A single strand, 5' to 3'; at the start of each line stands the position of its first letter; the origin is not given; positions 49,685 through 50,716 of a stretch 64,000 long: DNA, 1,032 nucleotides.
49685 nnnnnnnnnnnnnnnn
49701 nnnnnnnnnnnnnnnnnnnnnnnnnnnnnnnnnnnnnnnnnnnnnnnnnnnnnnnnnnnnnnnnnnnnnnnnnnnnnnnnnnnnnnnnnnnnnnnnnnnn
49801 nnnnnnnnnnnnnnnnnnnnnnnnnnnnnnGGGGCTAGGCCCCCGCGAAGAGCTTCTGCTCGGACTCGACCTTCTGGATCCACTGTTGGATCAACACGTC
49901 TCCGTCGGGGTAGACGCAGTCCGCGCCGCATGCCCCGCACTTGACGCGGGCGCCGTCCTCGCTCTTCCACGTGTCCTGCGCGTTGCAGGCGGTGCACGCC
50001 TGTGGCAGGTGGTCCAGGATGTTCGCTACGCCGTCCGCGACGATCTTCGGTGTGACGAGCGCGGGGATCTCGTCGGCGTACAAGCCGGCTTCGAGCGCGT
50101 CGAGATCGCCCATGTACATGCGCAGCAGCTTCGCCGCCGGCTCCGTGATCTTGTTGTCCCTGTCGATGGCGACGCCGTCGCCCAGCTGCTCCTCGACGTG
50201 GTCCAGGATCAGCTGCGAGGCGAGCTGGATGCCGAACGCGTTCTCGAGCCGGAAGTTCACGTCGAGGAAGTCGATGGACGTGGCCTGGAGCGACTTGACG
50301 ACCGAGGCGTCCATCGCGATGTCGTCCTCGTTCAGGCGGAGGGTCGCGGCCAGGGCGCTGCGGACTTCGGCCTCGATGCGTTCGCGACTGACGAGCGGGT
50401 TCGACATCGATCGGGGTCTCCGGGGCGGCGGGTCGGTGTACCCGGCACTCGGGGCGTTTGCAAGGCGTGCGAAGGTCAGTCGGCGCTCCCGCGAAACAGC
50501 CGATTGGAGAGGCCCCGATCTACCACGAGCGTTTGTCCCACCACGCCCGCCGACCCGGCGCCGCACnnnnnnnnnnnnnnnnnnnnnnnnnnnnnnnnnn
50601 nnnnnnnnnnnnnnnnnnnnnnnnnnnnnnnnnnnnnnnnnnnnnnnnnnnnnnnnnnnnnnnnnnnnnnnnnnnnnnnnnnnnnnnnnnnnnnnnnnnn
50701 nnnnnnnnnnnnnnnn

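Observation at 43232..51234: Ten-gene translationally coupled type II FAS/PKS-like operon with four KS-family proteins and unknown lipid/polyene product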

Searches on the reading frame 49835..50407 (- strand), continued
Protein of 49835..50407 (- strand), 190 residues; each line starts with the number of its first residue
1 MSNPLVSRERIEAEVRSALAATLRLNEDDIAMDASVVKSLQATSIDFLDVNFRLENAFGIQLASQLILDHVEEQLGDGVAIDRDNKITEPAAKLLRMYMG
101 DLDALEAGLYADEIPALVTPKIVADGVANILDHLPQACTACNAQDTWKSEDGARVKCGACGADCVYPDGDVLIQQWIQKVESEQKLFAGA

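Call 60: find_encoding_contigs(protein=P0142, flank=10000, max_places=1)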
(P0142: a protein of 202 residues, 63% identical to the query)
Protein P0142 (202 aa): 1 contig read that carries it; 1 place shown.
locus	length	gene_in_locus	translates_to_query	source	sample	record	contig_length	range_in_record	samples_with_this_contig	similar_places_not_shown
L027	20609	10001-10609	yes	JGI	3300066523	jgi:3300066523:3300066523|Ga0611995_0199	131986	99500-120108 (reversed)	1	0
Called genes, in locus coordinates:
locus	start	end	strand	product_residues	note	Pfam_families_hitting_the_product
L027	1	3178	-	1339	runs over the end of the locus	PF00520:Ion_trans (faint)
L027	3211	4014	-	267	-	PF02861:Clp_N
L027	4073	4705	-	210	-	PF02190:LON_substr_bdg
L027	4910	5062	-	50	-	-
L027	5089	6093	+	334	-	PF02826:2-Hacid_dh_C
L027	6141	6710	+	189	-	-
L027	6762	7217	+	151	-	-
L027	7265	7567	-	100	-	PF01910:Thiamine_BP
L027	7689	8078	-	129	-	PF16231:DUF4890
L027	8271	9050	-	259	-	PF03279:Lip_A_acyltrans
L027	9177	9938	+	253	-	PF00106:adh_short, PF08659:KR (weak), PF13561:adh_short_C2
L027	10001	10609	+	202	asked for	PF00550:PP-binding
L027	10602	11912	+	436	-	PF00109:ketoacyl-synt, PF02801:Ketoacyl-synt_C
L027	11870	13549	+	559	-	PF00109:ketoacyl-synt, PF07977:FabA, PF22818:ApeI-like (faint)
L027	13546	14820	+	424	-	PF00109:ketoacyl-synt, PF02801:Ketoacyl-synt_C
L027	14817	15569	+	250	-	PF00106:adh_short, PF08659:KR, PF13561:adh_short_C2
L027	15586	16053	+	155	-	PF07977:FabA, PF22818:ApeI-like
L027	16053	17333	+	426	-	PF00109:ketoacyl-synt (weak), PF02801:Ketoacyl-synt_C (weak)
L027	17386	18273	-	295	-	PF00291:PALP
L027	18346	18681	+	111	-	-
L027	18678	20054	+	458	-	PF01565:FAD_binding_4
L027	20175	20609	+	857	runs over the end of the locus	PF07676:PD40 (faint), PF13414:TPR_11 (faint), PF26549:Tricorn_N (weak), PF07719:TPR_2 (faint), PF14559:TPR_19, PF00515:TPR_1 (weak), PF13424:TPR_12, PF14559:TPR_19, +8 more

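Call 61: predict_structure(alignment_id=A2)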
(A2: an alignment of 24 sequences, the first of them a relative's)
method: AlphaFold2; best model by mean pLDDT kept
length: 190 residues; sequences in the alignment: 24
mean_pLDDT: 92.0   pTM: 0.87
mean pLDDT of the five models: 92.0, 90.3, 90.3, 90.1, 89.2
residues with pLDDT >= 90: 158; 70-90: 28; 50-70: 3; < 50: 1
segments of 3 or more residues with pLDDT < 50: none
pLDDT, mean of each block of 10 residues (from residue 1): 85 98 95 92 90 96 90 91 95 93 90 91 95 93 92 95 94 93 81
secondary structure, 60 per line:
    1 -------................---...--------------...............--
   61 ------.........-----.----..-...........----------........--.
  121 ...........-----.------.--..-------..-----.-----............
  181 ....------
elements in order: H8-23 H44-58 H67-75 H89-99 H111-117 H120-131 H169-184

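Call 63: fold_search(model_id=the predicted structure, library=pdb)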
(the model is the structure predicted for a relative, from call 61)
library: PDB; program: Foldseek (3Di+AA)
matches with E <= 10: 411; with E <= 0.001: 0
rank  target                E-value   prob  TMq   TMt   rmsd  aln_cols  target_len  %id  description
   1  6sm4_B                3.8e-03  1.00  0.27  0.63   1.4        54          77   28  AntF (apo): type II PKS acyl-carrier protein (released 2020-05-27)
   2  6sm4_A                4.2e-03  1.00  0.27  0.61   1.3        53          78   28  AntF (apo): type II PKS acyl-carrier protein (released 2020-05-27)
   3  3ejb_C                5.7e-03  1.00  0.28  0.65   3.4        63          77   24  Crystal Structure of P450BioI in complex with tetradecanoic acid ligated Acyl Carrier Protein (released 2008-10-07)
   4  4etw_B                6.0e-03  1.00  0.27  0.66   5.4        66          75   24  Structure of the Enzyme-ACP Substrate Gatekeeper Complex Required for Biotin Synthesis (released 2012-10-17)
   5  3eje_G                6.8e-03  1.00  0.28  0.67   3.4        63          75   24  Crystal Structure of P450BioI in complex with octadec-9Z-enoic acid ligated Acyl Carrier Protein (released 2008-10-07)
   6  6smp_A                8.1e-03  1.00  0.27  0.66   1.3        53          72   28  AntDE:AntF (holo): type II PKS acyl-carrier protein in complex with its ketosynthase bound to the hexaketide (released 2020-05-27)
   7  1x3o                  9.1e-03  1.00  0.30  0.68   1.2        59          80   22  Crystal structure of the acyl carrier protein from thermus thermophilus HB8 (released 2006-05-16)
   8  3gzm_A                9.6e-03  1.00  0.29  0.67   1.4        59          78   25  Crystal Structure of holo PfACP Reduced Monomer (released 2009-04-21)
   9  6sm6_A                9.6e-03  1.00  0.27  0.61   1.4        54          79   26  AntF (holo): type II PKS acyl-carrier protein (released 2020-05-27)
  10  3eje_E                1.0e-02  1.00  0.27  0.66   1.1        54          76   26  Crystal Structure of P450BioI in complex with octadec-9Z-enoic acid ligated Acyl Carrier Protein (released 2008-10-07)
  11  3gzl                  1.1e-02  1.00  0.27  0.60   1.4        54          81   26  Crystal Structure of holo PfACP Disulfide-Linked Dimer (released 2009-04-21)
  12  6sm6_B                1.1e-02  1.00  0.26  0.61   1.4        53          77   26  AntF (holo): type II PKS acyl-carrier protein (released 2020-05-27)
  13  6lvu_A                1.2e-02  1.00  0.29  0.68   1.3        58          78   29  Crystal structure of apo acyl carrier protein from Thermotoga maritima (released 2020-04-22)
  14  3lmo                  1.2e-02  1.00  0.30  0.56   3.8        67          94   25  Crystal Structure of specialized acyl carrier protein (RPA2022) from Rhodopseudomonas palustris, Northeast Structural Ge (released 2010-02-16)
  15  1l0i                  1.2e-02  1.00  0.26  0.58   6.4        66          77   23  Crystal structure of butyryl-ACP I62M mutant (released 2003-02-11)
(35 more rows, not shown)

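Call 81: find_encoding_contigs(protein=P0196, flank=10000, max_places=1)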
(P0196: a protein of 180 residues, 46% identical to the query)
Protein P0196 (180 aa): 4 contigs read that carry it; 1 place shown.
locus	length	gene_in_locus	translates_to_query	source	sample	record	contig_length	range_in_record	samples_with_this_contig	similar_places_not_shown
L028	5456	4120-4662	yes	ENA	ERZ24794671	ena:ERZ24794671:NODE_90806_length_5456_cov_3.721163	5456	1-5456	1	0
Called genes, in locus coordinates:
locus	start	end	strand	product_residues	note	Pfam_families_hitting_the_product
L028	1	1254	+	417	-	?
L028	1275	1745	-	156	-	PF02367:TsaE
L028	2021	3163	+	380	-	PF04389:Peptidase_M28, PF05343:Peptidase_M42 (faint), PF01546:Peptidase_M20, PF07687:M20_dimer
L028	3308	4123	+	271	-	PF00106:adh_short, PF08659:KR, PF13561:adh_short_C2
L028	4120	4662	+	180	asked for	PF00550:PP-binding (weak)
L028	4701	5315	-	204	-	PF13649:Methyltransf_25, PF08242:Methyltransf_12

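Call 82: find_encoding_contigs(protein=P0197, flank=10000, max_places=1)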
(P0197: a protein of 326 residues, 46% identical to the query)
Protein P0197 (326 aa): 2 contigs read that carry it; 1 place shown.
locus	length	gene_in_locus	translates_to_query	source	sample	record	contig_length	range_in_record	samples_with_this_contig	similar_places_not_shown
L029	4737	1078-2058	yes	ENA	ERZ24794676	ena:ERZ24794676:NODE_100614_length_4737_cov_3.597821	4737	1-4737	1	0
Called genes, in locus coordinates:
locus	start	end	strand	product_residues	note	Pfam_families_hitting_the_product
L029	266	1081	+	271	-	PF00106:adh_short, PF08659:KR, PF13561:adh_short_C2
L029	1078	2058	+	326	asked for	-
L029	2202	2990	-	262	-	PF22435:MRM3-like_sub_bind, PF08032:SpoU_sub_bind, PF00588:SpoU_methylase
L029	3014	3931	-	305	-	PF17131:TP_0789-like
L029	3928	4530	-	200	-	PF00702:Hydrolase, PF13419:HAD_2, PF13242:Hydrolase_like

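Call 91: find_encoding_contigs(protein=P0109, flank=10000, max_places=1)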
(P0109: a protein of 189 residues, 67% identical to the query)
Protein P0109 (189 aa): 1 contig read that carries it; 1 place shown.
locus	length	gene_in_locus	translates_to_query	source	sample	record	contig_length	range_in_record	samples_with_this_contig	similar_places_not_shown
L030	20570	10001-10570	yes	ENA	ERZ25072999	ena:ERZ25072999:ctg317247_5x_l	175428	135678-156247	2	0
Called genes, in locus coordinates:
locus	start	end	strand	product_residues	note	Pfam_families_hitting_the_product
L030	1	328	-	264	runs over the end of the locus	PF00005:ABC_tran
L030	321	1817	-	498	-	PF12704:MacB_PCD (weak), PF02687:FtsX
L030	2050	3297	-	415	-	-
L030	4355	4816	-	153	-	-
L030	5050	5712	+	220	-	PF00297:Ribosomal_L3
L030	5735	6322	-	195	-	-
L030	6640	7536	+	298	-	PF07382:HC2 (weak)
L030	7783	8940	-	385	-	-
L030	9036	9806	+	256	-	PF00106:adh_short, PF08659:KR, PF13561:adh_short_C2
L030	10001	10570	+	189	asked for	-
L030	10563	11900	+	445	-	PF00109:ketoacyl-synt, PF02801:Ketoacyl-synt_C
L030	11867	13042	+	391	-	PF00109:ketoacyl-synt (weak)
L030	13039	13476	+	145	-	PF07977:FabA, PF22818:ApeI-like (weak)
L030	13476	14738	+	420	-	PF00109:ketoacyl-synt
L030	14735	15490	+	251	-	PF00106:adh_short, PF08659:KR, PF13561:adh_short_C2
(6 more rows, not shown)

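Call 92: search_protein_representatives(alignment_id=A2)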
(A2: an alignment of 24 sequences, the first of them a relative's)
Query: 24 sequences, 189 profile positions. Proteins with E-value up to 0.001 (for the whole library): 2226; up to 1e-10: 293; up to 1e-30: 20. The best 150 are listed.
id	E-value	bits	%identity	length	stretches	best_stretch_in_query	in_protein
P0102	6.3e-86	303.1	-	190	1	1-189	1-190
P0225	1.3e-71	256.5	-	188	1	1-186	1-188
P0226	9.9e-65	234.0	-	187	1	6-188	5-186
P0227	6.0e-58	211.9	-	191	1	1-185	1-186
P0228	2.3e-50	187.2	-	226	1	3-177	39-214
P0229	6.5e-50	185.7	-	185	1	1-181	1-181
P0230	7.2e-45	169.2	-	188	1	1-183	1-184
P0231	1.3e-43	165.1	-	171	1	1-123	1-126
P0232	8.0e-40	152.8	-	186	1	6-181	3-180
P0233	4.3e-38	147.1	-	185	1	1-179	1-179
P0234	8.7e-38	146.1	-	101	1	1-100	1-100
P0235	1.4e-37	145.5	-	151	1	62-173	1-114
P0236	1.6e-37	145.3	-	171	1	1-91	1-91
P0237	1.8e-37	145.1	-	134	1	1-103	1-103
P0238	4.3e-34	134.1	-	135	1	1-88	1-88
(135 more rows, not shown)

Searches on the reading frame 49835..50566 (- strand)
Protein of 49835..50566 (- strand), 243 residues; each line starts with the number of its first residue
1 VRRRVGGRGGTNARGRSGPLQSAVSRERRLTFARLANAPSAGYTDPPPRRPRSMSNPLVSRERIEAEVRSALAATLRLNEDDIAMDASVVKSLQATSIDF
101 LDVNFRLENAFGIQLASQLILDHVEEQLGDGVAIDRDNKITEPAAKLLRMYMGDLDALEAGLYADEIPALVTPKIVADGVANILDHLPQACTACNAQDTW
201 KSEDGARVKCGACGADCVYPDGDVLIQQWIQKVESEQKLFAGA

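Call 6: search_protein_families(library=pfam, proteins=[window:49835-50566:-], max_evalue=0.01)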
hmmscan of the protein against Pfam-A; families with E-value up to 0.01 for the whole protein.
window:49835-50566:- (243 aa): 1 family
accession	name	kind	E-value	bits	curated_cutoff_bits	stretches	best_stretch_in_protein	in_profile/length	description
PF00550.31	PP-binding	-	0.00035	21.2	20.8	1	67-123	2-57/67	Phosphopantetheine attachment site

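Call 7: search_protein_families(library=ncbifam, proteins=[window:49835-50566:-], max_evalue=0.01)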
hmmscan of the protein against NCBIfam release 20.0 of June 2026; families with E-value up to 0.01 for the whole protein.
window:49835-50566:- (243 aa): 8 families
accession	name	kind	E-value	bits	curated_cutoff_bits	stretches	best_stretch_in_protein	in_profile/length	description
NF002150.0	PRK00982.1-4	subfamily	5e-07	29.9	66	1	61-117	3-59/80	acyl carrier protein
NF002148.0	PRK00982.1-2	subfamily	1.2e-06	28.3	71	1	61-116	2-57/79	acyl carrier protein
NF006031.0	PRK08172.1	equivalog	2.6e-06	28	76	1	64-118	5-59/82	acyl carrier protein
TIGR00517.1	acyl_carrier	equivalog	7.7e-06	25.7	70.45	1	62-117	2-57/77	acyl carrier protein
NF005079.0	PRK06508.1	equivalog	9.1e-06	26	83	1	68-125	8-65/93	acyl carrier protein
NF002149.0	PRK00982.1-3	equivalog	3.2e-05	23.8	106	1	63-116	3-56/78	acyl carrier protein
NF003757.0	PRK05350.1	equivalog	0.00025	21.1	65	1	60-116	3-59/83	acyl carrier protein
NF002151.0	PRK00982.1-5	equivalog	0.0099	16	92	0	65-116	5-56/78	acyl carrier protein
